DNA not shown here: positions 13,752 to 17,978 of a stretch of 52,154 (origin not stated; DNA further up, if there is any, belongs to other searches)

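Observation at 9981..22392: Tandem triplet of giant YVTN-propeller / PKD-like mosaic surface glycoproteins occupying 12.4 kb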

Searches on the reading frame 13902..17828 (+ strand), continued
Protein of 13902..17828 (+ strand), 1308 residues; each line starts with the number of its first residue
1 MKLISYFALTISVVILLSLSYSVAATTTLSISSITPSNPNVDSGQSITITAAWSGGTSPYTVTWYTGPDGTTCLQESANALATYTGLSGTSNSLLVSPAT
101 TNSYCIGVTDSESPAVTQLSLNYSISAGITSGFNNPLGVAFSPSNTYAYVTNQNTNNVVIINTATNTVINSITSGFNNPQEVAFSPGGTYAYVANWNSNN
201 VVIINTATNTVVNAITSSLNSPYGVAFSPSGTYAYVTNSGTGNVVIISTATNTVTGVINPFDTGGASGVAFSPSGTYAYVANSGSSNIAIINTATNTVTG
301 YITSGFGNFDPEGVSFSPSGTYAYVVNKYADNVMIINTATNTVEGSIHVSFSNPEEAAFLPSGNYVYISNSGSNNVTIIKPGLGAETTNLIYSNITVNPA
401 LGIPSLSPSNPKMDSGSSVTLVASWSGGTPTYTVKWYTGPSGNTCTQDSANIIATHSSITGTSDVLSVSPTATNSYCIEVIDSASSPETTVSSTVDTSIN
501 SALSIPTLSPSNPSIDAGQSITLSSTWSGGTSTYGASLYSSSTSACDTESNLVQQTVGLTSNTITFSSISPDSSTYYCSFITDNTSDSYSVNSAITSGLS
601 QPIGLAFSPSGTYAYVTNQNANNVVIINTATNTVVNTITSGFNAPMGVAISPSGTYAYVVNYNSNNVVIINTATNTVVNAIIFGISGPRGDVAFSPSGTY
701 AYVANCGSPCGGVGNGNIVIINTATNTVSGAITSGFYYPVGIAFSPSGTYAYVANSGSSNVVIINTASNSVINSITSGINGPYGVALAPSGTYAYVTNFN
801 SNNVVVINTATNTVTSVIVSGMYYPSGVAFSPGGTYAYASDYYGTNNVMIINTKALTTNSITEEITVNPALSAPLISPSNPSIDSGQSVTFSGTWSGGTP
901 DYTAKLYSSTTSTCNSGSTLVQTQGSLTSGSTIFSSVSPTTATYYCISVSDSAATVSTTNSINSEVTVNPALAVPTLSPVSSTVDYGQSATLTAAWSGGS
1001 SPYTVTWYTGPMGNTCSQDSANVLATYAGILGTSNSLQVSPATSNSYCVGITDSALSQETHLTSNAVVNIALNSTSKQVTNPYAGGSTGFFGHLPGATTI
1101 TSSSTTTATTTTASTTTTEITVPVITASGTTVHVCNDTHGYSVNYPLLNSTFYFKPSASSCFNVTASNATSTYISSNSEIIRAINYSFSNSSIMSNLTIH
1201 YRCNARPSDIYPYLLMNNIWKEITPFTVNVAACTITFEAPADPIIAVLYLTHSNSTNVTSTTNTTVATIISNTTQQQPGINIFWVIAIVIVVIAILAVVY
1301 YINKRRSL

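Call 13: find_encoding_contigs(protein=P0010, flank=10000, max_places=3)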
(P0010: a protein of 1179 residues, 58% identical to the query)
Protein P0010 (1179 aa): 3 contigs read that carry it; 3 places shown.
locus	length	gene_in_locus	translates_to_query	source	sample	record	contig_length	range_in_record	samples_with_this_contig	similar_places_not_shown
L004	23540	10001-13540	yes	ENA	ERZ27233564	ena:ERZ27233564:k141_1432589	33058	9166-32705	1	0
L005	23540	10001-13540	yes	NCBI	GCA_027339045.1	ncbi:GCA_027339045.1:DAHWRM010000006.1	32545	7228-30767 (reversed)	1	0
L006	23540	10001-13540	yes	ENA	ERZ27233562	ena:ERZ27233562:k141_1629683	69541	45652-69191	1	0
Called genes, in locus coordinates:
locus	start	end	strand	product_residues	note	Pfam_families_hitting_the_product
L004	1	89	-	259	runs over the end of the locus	PF20143:NAD_kinase_C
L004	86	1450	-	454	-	PF00890:FAD_binding_2 (weak), PF01134:GIDA (weak), PF07992:Pyr_redox_2, PF12831:FAD_oxidored, PF13450:NAD_binding_8 (weak), PF13738:Pyr_redox_3, PF00070:Pyr_redox, PF02852:Pyr_redox_dim, +2 more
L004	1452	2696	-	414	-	PF00364:Biotin_lipoyl, PF25917:BSH_RND (weak), PF25997:BSH_YhbJ, PF02817:E3_binding, PF00198:2-oxoacid_dh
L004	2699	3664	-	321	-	PF02779:Transket_pyr, PF02780:Transketolase_C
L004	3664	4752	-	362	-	PF00676:E1_dh, PF00456:Transketolase_N (weak), PF13292:DXP_synthase_N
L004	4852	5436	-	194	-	PF07823:CPDase, PF13563:2_5_RNA_ligase2 (weak)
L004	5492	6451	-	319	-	-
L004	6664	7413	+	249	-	PF00483:NTP_transferase, PF12804:NTP_transf_3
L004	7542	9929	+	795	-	PF01022:HTH_5 (weak), PF13412:HTH_24 (weak)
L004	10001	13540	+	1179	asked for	PF08450:SGL (faint), PF01436:NHL (faint), PF01731:Arylesterase (faint), PF02239:Cytochrom_D1 (faint), PF03088:Str_synth (faint), PF10282:Lactonase (faint), PF22494:choice_anch_I (faint), PF23414:Beta-prop_EML_2 (faint), +1 more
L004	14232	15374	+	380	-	PF13784:Fic_N (weak), PF02661:Fic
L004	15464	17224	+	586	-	PF04675:DNA_ligase_A_N, PF01068:DNA_ligase_A_M, PF04679:DNA_ligase_A_C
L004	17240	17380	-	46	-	-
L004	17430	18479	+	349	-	PF00091:Tubulin, PF12327:FtsZ_C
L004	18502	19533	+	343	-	PF00091:Tubulin, PF12327:FtsZ_C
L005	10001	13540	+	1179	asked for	PF08450:SGL (faint), PF01436:NHL (faint), PF01731:Arylesterase (faint), PF02239:Cytochrom_D1 (faint), PF03088:Str_synth (faint), PF10282:Lactonase (faint), PF22494:choice_anch_I (faint), PF23414:Beta-prop_EML_2 (faint), +1 more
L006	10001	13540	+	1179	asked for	PF08450:SGL (faint), PF01436:NHL (faint), PF01731:Arylesterase (faint), PF02239:Cytochrom_D1 (faint), PF03088:Str_synth (faint), PF10282:Lactonase (faint), PF22494:choice_anch_I (faint), PF23414:Beta-prop_EML_2 (faint), +1 more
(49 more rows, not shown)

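Call 14: search_solved_structures(query=window:13902-17828:+, max_evalue=0.001, show_alignments=1)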
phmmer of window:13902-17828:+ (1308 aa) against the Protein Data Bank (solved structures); distinct sequences matched with E-value up to 0.001: 32.
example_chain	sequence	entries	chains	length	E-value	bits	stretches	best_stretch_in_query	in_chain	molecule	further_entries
1l0q_A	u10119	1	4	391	5.7e-43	150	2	131-305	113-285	Surface layer protein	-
3wwa_A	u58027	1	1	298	9.1e-24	86.4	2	597-849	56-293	Pizza7H protein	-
5c2v_B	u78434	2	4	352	5.5e-19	70.6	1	595-807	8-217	HYDRAZINE SYNTHASE BETA SUBUNIT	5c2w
7zq2_A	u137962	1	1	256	8.1e-19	70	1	597-849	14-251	Pizza6-RSH-TSH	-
7zqg_A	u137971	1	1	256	9.8e-19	69.7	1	597-849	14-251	Pizza6-KSH-TSH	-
6qsd_A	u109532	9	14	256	1.5e-18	69.1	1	597-849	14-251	Pizza6S | Pizza6-S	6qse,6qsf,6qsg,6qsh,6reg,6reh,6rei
6f0t_A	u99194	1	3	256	2.9e-18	68.2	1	597-849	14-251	Pizza6-SFW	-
6rej_A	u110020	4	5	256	3.1e-18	68.1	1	597-849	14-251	Pizza6-SH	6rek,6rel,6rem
7zph_A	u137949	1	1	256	3.9e-18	67.7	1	597-849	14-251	Pizza6-TNK-RSH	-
6ren_A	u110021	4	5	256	4.9e-18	67.4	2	727-862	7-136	3fPizza6-SH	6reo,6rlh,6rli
7zpz_A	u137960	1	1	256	1e-17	66.4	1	597-849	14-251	Pizza6-TSR-TSH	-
7zpw_A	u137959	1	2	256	1.1e-17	66.3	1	597-849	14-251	Pizza6-TSK-TSH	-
6f0s_A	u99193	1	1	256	1.1e-17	66.3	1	597-849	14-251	Pizza6-SYW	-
7zcj_A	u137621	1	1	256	2.1e-17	65.3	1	597-849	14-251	Pizza6-TNH-TSH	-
3ww9_A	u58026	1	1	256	2.7e-17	64.9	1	597-849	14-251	pizza6 protein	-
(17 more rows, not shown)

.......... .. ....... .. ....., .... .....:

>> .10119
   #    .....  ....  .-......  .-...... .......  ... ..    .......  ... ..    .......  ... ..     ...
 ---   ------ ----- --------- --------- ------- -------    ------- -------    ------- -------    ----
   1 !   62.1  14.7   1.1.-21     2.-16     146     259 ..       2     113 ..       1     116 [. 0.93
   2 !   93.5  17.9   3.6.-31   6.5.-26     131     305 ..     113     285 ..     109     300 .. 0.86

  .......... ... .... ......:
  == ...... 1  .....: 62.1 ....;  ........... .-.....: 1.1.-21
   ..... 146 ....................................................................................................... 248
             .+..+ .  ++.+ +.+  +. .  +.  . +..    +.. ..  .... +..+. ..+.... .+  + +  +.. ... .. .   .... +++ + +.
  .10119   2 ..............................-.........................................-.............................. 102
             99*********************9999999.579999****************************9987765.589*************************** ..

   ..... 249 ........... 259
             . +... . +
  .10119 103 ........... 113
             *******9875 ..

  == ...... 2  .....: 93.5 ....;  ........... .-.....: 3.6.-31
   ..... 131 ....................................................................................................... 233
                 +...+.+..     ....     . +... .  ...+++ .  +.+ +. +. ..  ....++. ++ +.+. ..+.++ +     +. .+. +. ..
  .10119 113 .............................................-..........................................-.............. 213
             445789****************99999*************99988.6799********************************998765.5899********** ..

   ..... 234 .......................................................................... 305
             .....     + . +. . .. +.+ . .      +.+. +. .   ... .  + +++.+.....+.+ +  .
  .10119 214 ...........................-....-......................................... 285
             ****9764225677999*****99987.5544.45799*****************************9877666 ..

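Call 48: list_cluster_members(proteins=[P0002, P0010, P0025, P0033, P0040, P0047, P0079, P0099, P0102, P0120])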
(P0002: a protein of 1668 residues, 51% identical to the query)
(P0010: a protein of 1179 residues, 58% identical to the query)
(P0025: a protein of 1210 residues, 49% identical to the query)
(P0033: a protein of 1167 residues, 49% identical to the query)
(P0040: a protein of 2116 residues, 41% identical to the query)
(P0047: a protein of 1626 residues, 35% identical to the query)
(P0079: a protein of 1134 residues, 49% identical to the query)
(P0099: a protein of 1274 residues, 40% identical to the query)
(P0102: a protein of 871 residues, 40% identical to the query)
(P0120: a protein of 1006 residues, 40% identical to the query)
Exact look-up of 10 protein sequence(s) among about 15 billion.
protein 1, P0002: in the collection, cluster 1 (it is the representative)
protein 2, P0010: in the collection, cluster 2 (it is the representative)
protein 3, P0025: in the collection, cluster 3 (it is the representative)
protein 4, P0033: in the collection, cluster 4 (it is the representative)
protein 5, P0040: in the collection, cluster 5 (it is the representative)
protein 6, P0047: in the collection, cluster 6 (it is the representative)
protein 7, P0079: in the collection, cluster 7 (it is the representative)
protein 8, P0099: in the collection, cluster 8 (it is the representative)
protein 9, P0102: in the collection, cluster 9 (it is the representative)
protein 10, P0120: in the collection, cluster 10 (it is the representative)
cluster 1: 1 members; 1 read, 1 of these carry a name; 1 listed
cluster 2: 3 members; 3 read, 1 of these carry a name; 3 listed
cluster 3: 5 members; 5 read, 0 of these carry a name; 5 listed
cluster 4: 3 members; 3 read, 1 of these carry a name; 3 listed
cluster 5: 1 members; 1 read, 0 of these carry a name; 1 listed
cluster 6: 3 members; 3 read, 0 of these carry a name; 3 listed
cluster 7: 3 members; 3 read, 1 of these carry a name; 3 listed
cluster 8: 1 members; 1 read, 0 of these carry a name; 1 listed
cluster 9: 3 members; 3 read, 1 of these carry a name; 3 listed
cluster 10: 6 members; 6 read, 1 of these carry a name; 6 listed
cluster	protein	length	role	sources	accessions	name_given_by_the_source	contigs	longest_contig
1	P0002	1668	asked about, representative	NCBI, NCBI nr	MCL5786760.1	MAG: YncE family protein [Candidatus Marsarchaeota archaeon] | YncE family protein [Candidatus Marsarchaeota archaeon]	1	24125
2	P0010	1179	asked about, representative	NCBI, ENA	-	-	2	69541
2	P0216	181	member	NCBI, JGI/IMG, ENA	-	DNA-binding beta-propeller fold protein YncE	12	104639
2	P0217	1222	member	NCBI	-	-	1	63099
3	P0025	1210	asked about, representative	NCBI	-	-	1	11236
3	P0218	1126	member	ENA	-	-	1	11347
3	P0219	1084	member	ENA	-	-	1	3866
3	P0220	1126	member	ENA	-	-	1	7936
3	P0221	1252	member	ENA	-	-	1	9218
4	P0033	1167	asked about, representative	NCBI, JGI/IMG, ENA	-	YVTN family beta-propeller protein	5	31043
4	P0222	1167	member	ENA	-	-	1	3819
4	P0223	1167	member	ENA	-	-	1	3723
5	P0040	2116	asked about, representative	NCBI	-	-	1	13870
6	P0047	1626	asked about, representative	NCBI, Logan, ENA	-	-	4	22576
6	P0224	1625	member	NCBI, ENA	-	-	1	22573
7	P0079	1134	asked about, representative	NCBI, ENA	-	-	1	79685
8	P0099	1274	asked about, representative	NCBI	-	-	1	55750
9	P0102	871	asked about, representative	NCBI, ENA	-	-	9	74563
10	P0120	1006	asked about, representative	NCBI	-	-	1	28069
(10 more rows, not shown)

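Call 66: find_encoding_contigs(protein=P0003, flank=10000, max_places=1)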
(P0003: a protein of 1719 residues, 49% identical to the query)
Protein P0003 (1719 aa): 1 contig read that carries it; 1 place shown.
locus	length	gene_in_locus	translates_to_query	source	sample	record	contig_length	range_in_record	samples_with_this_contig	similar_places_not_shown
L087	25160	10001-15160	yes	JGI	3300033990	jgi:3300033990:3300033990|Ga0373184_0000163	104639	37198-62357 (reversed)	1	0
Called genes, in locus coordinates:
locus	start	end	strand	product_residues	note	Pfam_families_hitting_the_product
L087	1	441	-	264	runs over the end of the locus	PF06745:ATPase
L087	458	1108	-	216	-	PF13489:Methyltransf_23, PF05175:MTS (weak), PF13847:Methyltransf_31, PF08241:Methyltransf_11, PF08242:Methyltransf_12, PF13649:Methyltransf_25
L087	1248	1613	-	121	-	-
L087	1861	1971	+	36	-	-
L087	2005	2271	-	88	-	-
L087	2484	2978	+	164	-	-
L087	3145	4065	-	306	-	PF01866:Diphthamide_syn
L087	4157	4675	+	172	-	PF00293:NUDIX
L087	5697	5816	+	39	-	-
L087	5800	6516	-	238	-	PF00702:Hydrolase, PF13419:HAD_2, PF13242:Hydrolase_like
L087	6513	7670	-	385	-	PF02595:Gly_kinase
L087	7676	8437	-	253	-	PF00483:NTP_transferase, PF12804:NTP_transf_3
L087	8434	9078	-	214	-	PF13483:Lactamase_B_3, PF23023:Anti-Pycsar_Apyc1 (faint), PF12706:Lactamase_B_2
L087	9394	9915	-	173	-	PF00252:Ribosomal_L16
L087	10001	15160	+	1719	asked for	PF08450:SGL (faint), PF24814:WD40_Prp19 (faint), PF01436:NHL (faint), PF01731:Arylesterase (faint), PF02239:Cytochrom_D1 (faint), PF03088:Str_synth (faint), PF23414:Beta-prop_EML_2 (weak), PF10282:Lactonase (weak), +1 more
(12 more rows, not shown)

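Call 67: find_encoding_contigs(protein=P0033, flank=10000, max_places=1)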
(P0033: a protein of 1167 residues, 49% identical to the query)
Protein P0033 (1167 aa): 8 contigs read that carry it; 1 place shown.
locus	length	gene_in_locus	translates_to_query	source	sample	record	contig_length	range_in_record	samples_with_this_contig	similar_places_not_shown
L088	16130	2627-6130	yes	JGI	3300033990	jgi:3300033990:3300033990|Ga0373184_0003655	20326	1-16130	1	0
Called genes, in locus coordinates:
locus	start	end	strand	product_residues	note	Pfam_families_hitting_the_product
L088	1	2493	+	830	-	?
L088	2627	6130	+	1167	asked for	PF22494:choice_anch_I (faint), PF25174:Beta-prop_THOC3, PF02239:Cytochrom_D1 (weak), PF10282:Lactonase, PF25174:Beta-prop_THOC3, PF21783:YNCE, PF10282:Lactonase, PF25174:Beta-prop_THOC3 (weak), +8 more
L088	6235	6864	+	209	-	-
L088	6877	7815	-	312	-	PF01946:Thi4 (faint), PF03486:HI0933_like (faint), PF07992:Pyr_redox_2, PF13434:Lys_Orn_oxgnase (faint), PF00890:FAD_binding_2 (faint), PF01134:GIDA (faint), PF13738:Pyr_redox_3, PF00070:Pyr_redox, +2 more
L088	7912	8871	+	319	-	-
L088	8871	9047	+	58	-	-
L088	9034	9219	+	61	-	PF26477:DUF8150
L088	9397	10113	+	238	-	PF01128:IspD, PF12804:NTP_transf_3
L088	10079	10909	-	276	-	PF00288:GHMP_kinases_N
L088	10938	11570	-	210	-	PF02542:YgbB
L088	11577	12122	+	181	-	-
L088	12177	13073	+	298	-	PF00892:EamA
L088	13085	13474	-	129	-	PF01850:PIN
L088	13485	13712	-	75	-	PF02697:VAPB_antitox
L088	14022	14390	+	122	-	-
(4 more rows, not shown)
